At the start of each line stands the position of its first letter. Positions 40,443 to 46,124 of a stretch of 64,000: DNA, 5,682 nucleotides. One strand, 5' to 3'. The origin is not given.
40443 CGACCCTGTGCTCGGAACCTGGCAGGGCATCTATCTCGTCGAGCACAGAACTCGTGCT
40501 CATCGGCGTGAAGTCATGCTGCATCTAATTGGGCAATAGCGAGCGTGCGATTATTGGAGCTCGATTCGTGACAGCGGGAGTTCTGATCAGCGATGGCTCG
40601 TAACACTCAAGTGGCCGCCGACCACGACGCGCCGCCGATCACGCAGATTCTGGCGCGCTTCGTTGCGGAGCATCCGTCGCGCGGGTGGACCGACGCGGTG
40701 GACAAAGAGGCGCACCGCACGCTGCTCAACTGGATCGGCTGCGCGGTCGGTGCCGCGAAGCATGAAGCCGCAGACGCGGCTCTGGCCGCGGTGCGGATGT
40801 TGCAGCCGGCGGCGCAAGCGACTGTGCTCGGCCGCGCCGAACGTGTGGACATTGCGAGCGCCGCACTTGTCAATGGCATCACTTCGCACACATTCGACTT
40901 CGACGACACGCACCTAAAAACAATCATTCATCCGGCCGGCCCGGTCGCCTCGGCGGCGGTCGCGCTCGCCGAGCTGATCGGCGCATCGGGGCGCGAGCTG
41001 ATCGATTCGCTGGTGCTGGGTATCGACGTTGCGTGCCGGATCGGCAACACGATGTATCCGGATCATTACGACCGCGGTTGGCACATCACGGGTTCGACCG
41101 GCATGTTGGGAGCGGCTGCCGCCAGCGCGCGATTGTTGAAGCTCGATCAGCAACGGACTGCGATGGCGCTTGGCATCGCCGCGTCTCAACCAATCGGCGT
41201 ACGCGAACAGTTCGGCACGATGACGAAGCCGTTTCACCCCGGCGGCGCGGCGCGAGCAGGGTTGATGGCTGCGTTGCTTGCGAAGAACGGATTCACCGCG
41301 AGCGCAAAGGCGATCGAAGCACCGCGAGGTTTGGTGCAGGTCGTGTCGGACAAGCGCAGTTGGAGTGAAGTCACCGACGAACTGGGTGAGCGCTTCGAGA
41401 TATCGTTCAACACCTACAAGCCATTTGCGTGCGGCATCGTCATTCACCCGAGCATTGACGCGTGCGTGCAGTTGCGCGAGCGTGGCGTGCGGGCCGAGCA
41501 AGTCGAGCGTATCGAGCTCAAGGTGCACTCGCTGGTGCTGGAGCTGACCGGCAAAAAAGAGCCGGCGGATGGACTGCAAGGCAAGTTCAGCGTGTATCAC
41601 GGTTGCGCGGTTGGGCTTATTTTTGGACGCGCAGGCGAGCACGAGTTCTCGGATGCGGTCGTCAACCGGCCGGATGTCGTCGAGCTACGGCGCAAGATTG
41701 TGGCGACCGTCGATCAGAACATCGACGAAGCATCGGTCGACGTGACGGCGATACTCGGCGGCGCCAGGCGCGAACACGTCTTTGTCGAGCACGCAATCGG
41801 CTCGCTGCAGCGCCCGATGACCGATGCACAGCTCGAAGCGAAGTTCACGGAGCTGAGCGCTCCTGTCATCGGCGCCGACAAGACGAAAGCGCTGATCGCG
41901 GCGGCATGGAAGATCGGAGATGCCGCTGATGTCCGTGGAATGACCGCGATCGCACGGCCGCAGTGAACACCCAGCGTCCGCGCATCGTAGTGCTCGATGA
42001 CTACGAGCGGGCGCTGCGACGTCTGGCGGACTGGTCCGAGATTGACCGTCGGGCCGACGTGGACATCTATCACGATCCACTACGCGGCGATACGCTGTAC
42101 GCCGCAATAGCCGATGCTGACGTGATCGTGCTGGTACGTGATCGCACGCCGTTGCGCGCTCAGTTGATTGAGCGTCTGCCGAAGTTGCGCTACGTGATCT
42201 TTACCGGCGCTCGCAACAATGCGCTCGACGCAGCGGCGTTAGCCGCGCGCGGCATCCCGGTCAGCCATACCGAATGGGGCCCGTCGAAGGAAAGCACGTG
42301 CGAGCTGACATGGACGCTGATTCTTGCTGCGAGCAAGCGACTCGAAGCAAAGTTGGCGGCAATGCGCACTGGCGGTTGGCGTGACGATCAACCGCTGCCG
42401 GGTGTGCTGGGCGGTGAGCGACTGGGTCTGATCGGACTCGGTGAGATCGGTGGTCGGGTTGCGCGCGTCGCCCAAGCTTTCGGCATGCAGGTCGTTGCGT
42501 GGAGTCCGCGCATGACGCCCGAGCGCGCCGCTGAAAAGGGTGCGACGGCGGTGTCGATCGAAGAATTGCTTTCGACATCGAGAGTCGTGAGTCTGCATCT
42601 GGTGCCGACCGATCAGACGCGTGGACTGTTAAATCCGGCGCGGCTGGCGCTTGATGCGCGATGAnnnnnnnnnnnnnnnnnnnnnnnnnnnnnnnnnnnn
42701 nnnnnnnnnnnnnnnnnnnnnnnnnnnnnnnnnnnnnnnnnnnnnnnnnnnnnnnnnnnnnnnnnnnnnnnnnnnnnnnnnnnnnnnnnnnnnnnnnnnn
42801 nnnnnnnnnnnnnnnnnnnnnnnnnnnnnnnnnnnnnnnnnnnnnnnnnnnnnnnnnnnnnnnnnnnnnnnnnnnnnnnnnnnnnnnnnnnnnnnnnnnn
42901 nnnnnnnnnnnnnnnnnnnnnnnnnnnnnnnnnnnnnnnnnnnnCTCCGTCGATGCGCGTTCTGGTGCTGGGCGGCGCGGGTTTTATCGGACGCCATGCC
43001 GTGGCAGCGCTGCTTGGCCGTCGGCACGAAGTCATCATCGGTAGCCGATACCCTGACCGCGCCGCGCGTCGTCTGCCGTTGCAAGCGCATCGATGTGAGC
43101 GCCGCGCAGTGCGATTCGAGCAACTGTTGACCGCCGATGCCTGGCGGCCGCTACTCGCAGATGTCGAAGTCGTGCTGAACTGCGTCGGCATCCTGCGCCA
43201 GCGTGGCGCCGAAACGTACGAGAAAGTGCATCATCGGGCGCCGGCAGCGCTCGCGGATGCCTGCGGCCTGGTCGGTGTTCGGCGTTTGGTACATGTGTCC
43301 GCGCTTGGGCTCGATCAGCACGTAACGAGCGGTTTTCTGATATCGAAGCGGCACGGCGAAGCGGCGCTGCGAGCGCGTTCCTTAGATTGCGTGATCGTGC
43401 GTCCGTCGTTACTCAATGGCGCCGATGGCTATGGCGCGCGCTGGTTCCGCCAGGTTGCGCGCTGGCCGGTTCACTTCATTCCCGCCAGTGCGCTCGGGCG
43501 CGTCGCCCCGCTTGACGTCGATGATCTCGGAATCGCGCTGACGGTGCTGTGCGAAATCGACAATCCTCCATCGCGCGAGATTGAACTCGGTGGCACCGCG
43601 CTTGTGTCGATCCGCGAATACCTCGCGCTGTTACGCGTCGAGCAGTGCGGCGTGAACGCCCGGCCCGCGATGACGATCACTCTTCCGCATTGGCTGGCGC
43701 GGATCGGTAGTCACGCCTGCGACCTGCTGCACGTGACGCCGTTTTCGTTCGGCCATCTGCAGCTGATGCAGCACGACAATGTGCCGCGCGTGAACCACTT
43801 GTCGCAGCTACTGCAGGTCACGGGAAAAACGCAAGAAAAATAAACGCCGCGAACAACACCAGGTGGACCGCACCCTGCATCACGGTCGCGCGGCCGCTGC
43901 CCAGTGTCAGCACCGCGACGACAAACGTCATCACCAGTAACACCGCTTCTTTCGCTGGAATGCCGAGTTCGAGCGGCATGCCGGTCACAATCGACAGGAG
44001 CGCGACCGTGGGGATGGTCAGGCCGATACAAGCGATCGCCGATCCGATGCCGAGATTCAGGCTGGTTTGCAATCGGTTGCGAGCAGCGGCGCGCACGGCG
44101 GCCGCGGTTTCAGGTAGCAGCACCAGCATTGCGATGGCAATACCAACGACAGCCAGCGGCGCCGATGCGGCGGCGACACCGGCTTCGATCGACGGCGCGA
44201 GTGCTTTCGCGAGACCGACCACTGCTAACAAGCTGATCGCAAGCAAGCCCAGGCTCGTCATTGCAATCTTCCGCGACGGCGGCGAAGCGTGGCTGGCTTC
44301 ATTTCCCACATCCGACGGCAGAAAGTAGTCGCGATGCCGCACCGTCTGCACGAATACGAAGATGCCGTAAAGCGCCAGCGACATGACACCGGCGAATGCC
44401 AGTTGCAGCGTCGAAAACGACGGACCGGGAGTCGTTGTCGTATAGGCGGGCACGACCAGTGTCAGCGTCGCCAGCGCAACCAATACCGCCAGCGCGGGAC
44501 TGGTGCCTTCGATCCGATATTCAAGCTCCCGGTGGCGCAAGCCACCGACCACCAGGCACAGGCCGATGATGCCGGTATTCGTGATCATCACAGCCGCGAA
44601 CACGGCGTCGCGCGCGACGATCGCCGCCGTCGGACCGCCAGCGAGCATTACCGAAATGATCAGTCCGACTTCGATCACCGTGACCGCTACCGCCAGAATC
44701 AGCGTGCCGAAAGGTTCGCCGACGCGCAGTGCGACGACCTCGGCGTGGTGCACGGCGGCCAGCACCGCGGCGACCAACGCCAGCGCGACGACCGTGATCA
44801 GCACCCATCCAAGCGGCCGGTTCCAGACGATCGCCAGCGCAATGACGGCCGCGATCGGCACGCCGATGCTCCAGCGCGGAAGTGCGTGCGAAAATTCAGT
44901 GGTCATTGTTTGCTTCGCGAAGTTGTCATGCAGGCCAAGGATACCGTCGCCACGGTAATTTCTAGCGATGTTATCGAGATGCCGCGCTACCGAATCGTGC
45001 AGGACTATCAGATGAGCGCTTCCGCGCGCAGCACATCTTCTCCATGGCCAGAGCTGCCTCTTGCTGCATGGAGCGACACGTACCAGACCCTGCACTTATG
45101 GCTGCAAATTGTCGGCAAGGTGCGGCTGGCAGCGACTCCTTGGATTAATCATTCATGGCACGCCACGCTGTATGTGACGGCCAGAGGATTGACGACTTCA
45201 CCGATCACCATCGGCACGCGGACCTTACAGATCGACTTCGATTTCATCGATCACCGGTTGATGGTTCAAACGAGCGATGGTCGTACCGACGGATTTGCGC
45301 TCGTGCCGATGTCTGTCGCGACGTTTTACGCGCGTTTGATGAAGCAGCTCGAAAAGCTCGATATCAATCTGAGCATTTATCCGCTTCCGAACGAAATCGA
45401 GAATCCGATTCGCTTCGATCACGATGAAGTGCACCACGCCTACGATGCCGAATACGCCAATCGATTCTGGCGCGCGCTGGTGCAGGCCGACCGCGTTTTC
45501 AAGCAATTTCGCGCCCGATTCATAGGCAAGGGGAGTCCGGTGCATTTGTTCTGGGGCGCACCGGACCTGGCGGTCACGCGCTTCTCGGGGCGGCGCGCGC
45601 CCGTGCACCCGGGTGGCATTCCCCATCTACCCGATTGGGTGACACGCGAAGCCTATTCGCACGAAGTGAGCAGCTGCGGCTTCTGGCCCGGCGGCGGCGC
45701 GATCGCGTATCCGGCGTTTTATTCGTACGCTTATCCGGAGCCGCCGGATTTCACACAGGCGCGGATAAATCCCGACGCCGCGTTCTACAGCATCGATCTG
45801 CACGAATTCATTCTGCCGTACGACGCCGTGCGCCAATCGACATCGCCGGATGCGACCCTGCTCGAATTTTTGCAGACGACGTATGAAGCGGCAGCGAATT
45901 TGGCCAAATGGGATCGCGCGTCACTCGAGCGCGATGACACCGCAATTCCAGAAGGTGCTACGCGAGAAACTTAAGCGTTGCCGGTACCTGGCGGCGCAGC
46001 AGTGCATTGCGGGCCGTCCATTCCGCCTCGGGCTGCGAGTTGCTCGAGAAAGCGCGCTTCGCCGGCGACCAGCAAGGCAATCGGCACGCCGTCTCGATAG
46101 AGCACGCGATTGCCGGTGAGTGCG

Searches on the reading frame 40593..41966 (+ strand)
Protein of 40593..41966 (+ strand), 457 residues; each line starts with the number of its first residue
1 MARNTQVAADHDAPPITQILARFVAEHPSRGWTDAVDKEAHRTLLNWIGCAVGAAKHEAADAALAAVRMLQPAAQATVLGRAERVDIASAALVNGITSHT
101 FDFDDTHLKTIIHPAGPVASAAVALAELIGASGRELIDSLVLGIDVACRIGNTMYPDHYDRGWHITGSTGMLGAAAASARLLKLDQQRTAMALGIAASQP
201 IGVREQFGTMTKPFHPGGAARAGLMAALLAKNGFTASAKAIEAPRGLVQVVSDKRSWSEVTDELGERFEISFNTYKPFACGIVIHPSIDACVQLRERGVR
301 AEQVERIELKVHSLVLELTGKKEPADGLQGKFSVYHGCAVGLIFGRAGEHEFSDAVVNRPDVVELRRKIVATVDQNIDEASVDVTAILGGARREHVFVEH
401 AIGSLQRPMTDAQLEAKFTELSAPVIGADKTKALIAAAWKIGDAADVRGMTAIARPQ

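Call 26: search_protein_families(library=pfam, proteins=[window:40593-41966:+], max_evalue=0.01)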
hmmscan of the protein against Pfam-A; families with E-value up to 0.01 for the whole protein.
window:40593-41966:+ (457 aa): 2 families
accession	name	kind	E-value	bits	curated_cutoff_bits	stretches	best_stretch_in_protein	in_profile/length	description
PF03972.19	MmgE_PrpD_N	-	6.2e-71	238.9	32.1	1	19-258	2-242/244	MmgE/PrpD N-terminal domain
PF19305.4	MmgE_PrpD_C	-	6.5e-40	137.2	32.1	1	278-439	1-171/173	MmgE/PrpD C-terminal domain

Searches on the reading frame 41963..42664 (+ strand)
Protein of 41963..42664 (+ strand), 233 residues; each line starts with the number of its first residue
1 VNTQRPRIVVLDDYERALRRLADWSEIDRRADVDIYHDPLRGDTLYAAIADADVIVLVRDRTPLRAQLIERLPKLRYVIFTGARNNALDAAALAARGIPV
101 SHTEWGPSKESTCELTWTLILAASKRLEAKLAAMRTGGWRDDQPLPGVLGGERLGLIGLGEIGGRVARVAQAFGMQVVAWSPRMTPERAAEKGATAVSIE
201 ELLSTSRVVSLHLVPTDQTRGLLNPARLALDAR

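Call 26: search_protein_families(library=pfam, proteins=[window:41963-42664:+], max_evalue=0.01)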
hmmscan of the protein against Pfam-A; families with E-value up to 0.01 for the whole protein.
window:41963-42664:+ (233 aa): 4 families
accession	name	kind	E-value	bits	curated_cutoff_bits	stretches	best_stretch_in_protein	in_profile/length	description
PF02826.25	2-Hacid_dh_C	-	1e-27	97.1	25.1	1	118-229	2-115/178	D-isomer specific 2-hydroxyacid dehydrogenase, NAD binding domain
PF00389.36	2-Hacid_dh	-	1.9e-11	44.3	24.6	1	22-193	16-103/134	D-isomer specific 2-hydroxyacid dehydrogenase, catalytic domain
PF03446.21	NAD_binding_2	-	0.00028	21.4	21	1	154-224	2-74/161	NAD binding domain of 6-phosphogluconate dehydrogenase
PF13478.12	XdhC_C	-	0.0099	16.8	29.7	0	156-192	3-42/125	XdhC Rossmann domain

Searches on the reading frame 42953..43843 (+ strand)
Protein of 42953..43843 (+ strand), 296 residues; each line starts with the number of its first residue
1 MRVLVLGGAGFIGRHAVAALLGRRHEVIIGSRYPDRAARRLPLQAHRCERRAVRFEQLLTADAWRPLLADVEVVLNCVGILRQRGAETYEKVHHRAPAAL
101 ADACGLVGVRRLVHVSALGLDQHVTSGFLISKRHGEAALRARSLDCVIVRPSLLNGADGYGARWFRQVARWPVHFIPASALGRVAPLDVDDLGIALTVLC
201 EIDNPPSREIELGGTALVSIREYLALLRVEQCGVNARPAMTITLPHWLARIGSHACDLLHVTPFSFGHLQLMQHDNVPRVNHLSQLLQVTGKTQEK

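Call 26: search_protein_families(library=pfam, proteins=[window:42953-43843:+], max_evalue=0.01)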
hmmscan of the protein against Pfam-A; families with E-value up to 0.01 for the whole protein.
window:42953-43843:+ (296 aa): 6 families
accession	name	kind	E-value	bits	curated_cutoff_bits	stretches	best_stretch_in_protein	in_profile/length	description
PF13460.12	NAD_binding_10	-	1.4e-14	54.8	27.2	1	7-159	1-151/184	NAD(P)H-binding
PF01370.27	Epimerase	-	3.3e-11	43.5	20.9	1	3-154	1-172/240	NAD dependent epimerase/dehydratase family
PF01073.25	3Beta_HSD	-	3.7e-05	23.3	22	1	4-118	1-117/280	3-beta hydroxysteroid dehydrogenase/isomerase family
PF04321.23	RmlD_sub_bind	-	0.00021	20.9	27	0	1-116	1-100/287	RmlD substrate binding domain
PF03435.24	Sacchrp_dh_NADP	-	0.0029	18.4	25.1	1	3-79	1-77/129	Saccharopine dehydrogenase NADP binding domain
PF16363.11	GDP_Man_Dehyd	-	0.0075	16.2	27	0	4-36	1-33/332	GDP-mannose 4,6 dehydratase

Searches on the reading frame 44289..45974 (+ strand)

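Call 68: search_protein_families(library=pfam, proteins=[window:44289-45974:+], max_evalue=1e-10)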
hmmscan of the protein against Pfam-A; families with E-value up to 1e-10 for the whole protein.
window:44289-45974:+ (561 aa): 1 family
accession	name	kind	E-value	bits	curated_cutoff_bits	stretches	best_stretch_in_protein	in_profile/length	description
PF19459.4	DUF5996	-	2.5e-142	473.7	25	1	253-547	1-295/296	Family of unknown function (DUF5996)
